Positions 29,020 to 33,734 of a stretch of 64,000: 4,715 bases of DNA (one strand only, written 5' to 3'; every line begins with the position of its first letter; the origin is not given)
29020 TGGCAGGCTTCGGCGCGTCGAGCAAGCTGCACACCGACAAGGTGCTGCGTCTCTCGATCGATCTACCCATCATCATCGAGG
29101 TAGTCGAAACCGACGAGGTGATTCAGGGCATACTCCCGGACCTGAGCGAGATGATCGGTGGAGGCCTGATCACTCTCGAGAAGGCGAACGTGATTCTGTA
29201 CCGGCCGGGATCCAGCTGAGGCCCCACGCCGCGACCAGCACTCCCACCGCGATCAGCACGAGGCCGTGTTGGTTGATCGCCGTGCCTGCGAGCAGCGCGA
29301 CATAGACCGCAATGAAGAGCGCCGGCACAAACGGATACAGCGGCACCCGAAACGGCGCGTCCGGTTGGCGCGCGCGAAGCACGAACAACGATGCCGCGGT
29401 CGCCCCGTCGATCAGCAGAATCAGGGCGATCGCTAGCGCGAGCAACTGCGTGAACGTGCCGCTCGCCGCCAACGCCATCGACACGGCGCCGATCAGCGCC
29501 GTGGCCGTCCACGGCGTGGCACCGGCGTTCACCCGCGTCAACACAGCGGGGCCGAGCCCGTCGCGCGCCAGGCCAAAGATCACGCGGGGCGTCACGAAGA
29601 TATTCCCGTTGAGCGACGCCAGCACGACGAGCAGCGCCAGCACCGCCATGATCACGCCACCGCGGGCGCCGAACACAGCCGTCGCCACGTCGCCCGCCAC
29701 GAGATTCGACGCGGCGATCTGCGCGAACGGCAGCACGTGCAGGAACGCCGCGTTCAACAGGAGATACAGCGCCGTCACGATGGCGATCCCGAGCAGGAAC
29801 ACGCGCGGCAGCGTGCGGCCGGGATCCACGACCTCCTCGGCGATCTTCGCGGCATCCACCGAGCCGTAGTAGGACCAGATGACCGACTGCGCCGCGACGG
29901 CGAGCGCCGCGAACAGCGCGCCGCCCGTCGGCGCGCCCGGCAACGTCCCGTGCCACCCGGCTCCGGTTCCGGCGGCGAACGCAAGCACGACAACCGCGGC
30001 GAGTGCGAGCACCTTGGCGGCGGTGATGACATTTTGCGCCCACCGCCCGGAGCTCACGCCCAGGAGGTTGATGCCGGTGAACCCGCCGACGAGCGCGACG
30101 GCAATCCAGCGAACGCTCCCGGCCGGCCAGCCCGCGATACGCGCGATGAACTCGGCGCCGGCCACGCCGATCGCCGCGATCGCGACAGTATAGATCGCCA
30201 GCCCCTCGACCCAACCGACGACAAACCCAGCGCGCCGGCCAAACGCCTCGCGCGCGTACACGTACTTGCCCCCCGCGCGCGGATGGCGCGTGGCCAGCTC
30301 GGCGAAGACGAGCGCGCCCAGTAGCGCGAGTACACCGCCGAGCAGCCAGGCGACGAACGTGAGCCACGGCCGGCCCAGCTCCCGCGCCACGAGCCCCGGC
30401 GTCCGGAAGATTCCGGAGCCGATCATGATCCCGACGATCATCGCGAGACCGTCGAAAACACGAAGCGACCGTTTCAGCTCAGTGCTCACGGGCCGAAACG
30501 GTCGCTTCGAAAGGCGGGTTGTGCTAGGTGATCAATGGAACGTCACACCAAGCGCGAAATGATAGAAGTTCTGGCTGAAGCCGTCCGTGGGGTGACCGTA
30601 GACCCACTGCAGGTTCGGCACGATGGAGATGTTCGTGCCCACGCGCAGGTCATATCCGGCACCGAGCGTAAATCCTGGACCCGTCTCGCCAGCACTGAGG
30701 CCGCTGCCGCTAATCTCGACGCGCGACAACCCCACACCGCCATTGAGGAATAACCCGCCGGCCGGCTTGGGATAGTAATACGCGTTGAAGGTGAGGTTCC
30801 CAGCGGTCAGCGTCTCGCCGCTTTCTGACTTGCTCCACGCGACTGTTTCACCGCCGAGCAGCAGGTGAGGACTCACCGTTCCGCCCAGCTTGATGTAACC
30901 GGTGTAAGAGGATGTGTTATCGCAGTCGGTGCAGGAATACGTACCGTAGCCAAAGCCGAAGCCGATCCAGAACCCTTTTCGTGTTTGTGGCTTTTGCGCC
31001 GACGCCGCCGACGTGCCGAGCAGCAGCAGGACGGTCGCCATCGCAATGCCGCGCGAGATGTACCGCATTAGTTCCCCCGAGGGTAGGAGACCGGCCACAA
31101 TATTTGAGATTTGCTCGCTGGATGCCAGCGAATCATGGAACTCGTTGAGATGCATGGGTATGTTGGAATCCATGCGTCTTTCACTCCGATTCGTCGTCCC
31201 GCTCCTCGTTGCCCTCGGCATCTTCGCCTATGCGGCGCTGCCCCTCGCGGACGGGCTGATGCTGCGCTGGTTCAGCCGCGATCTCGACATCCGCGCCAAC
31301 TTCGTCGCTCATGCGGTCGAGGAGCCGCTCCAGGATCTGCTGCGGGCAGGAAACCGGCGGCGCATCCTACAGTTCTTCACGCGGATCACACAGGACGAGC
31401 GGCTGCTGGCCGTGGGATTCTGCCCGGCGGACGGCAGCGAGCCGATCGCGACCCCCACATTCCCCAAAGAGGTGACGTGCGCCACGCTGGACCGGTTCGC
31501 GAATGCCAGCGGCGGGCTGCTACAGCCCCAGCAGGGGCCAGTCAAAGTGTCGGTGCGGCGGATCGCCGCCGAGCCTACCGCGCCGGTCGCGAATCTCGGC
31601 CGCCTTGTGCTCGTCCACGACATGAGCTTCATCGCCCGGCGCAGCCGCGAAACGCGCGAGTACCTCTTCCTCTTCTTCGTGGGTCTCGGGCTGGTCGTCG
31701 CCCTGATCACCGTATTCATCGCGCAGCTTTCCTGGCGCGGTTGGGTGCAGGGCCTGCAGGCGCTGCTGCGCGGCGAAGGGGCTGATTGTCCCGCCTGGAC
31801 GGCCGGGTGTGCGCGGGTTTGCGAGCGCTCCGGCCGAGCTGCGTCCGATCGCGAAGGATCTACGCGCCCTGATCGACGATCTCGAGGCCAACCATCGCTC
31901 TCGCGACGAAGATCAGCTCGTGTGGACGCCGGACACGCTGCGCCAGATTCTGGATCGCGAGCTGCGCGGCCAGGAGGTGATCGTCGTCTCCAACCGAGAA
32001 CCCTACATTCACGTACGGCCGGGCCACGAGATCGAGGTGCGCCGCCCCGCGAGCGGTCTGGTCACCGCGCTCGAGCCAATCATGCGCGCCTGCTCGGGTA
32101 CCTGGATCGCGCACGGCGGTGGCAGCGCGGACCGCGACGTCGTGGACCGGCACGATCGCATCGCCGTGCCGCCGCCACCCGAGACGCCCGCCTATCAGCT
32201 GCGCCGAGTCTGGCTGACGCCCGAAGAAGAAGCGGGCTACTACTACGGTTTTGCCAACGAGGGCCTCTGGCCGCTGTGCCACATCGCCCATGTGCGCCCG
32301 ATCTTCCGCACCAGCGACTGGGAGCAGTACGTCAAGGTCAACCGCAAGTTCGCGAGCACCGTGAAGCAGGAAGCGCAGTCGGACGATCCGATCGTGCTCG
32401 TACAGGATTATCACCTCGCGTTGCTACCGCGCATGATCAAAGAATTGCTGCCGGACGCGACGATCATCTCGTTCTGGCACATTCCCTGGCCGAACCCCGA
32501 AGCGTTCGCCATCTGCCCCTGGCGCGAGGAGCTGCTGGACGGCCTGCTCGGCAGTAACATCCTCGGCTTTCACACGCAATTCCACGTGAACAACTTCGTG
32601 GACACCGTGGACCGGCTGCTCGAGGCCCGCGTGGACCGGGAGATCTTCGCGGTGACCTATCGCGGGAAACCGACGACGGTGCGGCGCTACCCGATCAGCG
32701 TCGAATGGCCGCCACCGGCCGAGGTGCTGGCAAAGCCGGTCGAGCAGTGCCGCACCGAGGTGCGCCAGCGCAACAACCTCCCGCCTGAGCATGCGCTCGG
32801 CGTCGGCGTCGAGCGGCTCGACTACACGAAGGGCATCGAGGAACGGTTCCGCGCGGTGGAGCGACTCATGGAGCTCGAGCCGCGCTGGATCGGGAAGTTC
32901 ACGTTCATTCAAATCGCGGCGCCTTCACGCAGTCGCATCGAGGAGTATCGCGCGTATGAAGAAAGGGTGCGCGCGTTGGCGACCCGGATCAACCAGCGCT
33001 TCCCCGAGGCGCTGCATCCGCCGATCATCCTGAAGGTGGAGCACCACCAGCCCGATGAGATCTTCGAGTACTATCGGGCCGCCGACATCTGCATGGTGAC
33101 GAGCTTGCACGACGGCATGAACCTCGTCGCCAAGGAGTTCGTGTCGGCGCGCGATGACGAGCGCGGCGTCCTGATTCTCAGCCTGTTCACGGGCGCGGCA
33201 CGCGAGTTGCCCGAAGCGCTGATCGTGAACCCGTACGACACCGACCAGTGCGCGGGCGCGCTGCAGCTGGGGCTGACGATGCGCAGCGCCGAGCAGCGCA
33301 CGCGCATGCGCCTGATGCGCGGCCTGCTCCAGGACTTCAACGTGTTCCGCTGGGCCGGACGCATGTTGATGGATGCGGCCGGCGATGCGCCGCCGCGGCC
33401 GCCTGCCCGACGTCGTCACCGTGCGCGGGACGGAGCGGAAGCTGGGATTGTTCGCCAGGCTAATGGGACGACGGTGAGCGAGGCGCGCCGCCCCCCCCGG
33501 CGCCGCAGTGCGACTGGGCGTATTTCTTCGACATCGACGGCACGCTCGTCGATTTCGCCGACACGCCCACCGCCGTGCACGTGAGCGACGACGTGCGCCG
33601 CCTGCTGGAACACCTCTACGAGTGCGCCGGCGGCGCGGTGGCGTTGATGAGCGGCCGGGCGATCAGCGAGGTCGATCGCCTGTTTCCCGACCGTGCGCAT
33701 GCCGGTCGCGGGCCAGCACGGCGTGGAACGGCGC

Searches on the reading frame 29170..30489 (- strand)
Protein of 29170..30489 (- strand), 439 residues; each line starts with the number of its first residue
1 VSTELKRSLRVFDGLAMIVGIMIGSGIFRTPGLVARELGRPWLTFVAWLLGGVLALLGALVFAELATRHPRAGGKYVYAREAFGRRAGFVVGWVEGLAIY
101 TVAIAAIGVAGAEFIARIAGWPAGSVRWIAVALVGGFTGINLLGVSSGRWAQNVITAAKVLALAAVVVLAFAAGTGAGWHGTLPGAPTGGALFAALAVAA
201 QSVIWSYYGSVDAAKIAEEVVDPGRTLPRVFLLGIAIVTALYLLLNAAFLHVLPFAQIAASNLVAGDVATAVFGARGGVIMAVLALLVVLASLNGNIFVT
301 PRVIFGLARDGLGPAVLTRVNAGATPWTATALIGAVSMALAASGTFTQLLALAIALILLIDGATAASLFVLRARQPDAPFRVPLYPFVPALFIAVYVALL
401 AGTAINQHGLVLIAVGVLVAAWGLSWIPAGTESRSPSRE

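Call 87: search_protein_families(library=pfam, proteins=[window:29170-30489:-], max_evalue=0.00001)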
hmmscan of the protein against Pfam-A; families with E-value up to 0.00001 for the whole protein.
window:29170-30489:- (439 aa): 2 families
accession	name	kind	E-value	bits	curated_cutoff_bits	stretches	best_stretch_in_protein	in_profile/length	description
PF13520.12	AA_permease_2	-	1.8e-51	175.8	27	1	11-401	3-405/427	Amino acid permease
PF00324.27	AA_permease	-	6e-31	108.1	24.6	1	17-404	5-421/470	Amino acid permease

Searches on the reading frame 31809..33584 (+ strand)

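Call 87: search_protein_families(library=pfam, proteins=[window:31809-33584:+], max_evalue=0.00001)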
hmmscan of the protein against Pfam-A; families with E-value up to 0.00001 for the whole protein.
window:31809-33584:+ (591 aa): 1 family
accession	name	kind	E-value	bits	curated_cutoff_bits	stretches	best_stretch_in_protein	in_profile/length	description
PF00982.27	Glyco_transf_20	-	2.9e-116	389.5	32.5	1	56-522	2-470/473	Glycosyltransferase family 20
